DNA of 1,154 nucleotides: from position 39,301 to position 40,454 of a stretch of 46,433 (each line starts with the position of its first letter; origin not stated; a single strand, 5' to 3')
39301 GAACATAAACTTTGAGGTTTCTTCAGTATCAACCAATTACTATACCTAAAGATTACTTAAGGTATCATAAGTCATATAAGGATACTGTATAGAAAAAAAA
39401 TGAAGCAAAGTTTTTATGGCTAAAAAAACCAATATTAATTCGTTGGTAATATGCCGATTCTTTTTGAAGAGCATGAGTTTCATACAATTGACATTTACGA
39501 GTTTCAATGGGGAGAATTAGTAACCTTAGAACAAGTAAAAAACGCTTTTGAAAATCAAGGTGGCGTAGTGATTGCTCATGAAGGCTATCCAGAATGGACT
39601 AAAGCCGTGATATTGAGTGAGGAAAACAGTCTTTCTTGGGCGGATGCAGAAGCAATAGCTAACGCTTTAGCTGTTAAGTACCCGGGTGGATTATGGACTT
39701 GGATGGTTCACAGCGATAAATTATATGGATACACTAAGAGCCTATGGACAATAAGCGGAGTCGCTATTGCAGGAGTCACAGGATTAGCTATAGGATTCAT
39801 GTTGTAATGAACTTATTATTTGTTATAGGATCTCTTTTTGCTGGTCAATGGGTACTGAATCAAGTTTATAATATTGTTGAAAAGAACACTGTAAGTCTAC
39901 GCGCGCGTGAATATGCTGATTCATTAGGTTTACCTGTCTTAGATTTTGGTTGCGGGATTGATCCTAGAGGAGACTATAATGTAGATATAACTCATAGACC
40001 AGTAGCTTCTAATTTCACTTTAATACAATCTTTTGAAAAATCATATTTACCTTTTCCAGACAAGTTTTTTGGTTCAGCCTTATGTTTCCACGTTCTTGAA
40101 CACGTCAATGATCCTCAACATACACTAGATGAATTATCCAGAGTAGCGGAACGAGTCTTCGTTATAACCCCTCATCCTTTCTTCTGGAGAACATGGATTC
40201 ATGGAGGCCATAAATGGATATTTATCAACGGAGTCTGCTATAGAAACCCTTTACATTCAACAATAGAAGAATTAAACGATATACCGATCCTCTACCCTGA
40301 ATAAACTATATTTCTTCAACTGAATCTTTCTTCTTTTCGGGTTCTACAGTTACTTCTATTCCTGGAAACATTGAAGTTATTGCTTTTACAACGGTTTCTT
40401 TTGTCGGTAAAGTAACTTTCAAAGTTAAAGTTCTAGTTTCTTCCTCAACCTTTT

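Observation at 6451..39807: Shared N-terminal tag M-(V/P)-(F/L/I)-L-(Y/F)-(E/D/P)-E on at least 7 otherwise dissimilar proteins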

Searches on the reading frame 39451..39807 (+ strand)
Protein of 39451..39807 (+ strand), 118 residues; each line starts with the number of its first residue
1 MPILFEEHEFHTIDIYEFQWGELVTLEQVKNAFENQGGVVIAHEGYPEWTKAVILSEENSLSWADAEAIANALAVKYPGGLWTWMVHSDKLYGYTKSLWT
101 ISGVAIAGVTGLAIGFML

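Call 6: search_protein_families(library=pfam, max_evalue=0.1, proteins=[window:39451-39807:+])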
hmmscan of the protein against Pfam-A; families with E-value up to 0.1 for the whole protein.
window:39451-39807:+ (118 aa): 0 families

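Call 7: search_protein_families(library=phrogs, max_evalue=0.1, proteins=[window:39451-39807:+])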
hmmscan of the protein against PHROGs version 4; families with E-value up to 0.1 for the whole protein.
window:39451-39807:+ (118 aa): 1 family
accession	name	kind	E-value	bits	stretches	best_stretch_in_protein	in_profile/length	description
phrog_19966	-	tail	0.046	13.3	1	25-111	137-224/724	long tail fiber protein distal subunit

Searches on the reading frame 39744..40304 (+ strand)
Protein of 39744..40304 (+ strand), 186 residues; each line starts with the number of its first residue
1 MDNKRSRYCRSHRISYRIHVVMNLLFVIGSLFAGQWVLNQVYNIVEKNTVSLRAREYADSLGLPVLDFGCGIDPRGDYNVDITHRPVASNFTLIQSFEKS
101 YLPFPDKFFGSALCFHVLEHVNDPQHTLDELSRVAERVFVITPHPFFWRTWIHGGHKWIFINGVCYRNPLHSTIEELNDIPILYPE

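Call 51: search_protein_families(library=pfam, max_evalue=0.05, proteins=[window:39744-40304:+])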
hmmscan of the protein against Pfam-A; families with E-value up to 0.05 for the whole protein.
window:39744-40304:+ (186 aa): 4 families
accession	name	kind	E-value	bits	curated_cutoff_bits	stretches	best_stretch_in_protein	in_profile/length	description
PF08241.18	Methyltransf_11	-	8.1e-07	30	21.2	1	97-135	51-87/95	Methyltransferase domain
PF13489.12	Methyltransf_23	-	1.3e-05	25.5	27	1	63-153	24-130/164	Methyltransferase domain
PF07021.18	MetW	-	0.0005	20.2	21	1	98-150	65-117/193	Methionine biosynthesis protein MetW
PF13649.12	Methyltransf_25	-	0.023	15.8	27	0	100-135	57-93/97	Methyltransferase domain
